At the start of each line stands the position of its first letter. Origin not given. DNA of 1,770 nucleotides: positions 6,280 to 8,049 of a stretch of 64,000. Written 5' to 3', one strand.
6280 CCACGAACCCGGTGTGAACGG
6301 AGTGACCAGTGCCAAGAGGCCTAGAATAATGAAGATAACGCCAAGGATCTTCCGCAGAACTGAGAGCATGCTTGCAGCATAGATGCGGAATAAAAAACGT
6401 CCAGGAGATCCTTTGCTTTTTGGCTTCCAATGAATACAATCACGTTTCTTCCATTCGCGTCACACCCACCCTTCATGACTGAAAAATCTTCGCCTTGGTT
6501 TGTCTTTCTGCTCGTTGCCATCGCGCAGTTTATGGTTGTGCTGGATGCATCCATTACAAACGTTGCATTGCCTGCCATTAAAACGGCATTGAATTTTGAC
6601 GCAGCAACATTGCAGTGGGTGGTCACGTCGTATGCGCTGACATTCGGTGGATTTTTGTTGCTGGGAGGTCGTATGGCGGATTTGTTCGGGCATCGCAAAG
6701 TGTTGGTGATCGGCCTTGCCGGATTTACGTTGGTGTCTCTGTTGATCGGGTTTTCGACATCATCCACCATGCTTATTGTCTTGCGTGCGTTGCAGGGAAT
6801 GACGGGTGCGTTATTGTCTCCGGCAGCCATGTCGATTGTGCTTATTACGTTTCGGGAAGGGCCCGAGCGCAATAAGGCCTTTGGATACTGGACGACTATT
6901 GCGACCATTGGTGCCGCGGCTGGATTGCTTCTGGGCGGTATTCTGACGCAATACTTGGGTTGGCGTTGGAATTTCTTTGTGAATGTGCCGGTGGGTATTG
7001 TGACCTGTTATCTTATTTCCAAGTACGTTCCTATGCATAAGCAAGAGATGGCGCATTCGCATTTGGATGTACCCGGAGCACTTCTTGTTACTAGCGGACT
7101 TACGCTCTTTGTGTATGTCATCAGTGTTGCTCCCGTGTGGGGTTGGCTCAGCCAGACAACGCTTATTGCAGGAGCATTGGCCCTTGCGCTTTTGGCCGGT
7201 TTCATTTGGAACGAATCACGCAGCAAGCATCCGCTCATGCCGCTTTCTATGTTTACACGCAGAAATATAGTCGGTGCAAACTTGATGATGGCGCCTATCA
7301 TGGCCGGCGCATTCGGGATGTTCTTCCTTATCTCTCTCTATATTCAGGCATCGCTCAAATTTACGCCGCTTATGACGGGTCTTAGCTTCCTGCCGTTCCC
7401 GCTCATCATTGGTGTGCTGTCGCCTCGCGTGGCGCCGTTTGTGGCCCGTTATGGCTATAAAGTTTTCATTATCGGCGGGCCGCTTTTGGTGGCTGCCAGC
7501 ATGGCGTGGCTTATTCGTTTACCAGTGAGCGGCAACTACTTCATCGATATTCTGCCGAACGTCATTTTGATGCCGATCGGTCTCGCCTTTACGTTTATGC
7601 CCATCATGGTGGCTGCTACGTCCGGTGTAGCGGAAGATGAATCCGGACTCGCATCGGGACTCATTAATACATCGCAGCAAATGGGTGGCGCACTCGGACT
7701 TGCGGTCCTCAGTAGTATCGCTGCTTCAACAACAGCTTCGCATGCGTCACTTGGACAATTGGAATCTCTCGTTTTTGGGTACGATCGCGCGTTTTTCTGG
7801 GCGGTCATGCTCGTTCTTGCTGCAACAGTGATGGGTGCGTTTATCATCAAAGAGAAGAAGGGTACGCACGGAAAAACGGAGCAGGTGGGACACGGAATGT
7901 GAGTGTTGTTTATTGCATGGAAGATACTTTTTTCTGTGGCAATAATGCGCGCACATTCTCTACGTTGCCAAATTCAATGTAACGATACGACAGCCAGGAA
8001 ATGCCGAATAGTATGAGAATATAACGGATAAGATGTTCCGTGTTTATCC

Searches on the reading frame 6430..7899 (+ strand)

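Call 74: search_protein_families(library=ncbifam, proteins=[window:6430-7899:+], max_evalue=1e-10)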
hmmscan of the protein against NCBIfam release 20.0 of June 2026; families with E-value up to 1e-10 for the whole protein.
window:6430-7899:+ (490 aa): 32 families (the best 25 are shown)
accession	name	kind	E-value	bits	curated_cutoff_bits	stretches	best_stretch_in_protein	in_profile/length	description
TIGR00711.1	efflux_EmrB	subfamily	1.7e-71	241.4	230.2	1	26-438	4-415/485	DHA2 family efflux MFS transporter permease subunit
NF000031.1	MFS_efflux_LmrA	exception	2.5e-64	217.8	850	1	20-435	27-441/484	lincomycin efflux MFS transporter Lmr(A)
NF000025.1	MFS_efflux_tcmA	exception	1.2e-62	212.3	999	1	11-434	13-434/538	tetracenomycin C efflux MFS transporter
NF012180.1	tet_MFS_43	exception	3.6e-51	174.7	999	1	22-455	19-456/484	tetracycline efflux MFS transporter Tet(43)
NF011571.1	PRK14995.1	subfamily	3e-45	154.9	701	1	22-432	4-412/493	SmvA family efflux MFS transporter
NF012169.0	qepA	equivalog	4e-41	141.2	1075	1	23-431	20-422/511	fluoroquinolone efflux MFS transporter QepA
NF000391.1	EmrB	exception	1.6e-38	132.6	925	1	25-440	12-427/501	multidrug efflux MFS transporter permease subunit EmrB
NF033896.2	MFS_LfrA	equivalog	1e-37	129.9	825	1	22-432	18-425/504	efflux MFS transporter LfrA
NF000089.1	qac_MFS_AB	exception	2e-37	129.1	900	1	15-432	11-426/514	QacA/B family quaternary ammonium compound efflux MFS transporter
NF007799.0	PRK10504.1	subfamily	1.1e-31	110.2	426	1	20-440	7-422/471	multidrug transporter subunit MdtD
NF000060.1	MFS_efflux_LmrB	exception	1.1e-28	100.3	800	1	25-478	20-477/479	lincomycin efflux MFS transporter Lmr(B)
NF040895.2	MFS_effux_SdrM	equivalog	3.4e-26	92.4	550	1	28-434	11-407/441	multidrug efflux MFS transporter SdrM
NF000218.1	FexA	exception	6e-23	81.2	900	1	23-470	20-469/475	chloramphenicol/florfenicol efflux MFS transporter FexA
NF000095.1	tet_MFS_OtrB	exception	3.4e-22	78.7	999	1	31-433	33-439/563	oxytetracycline resistance efflux MFS transporter OtrB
NF012175.1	tet_MFS_L_K_45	equivalog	8.9e-21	74.2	650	1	26-430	2-393/444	Tet(L)/Tet(K)/Tet(45) family tetracycline efflux MFS transporter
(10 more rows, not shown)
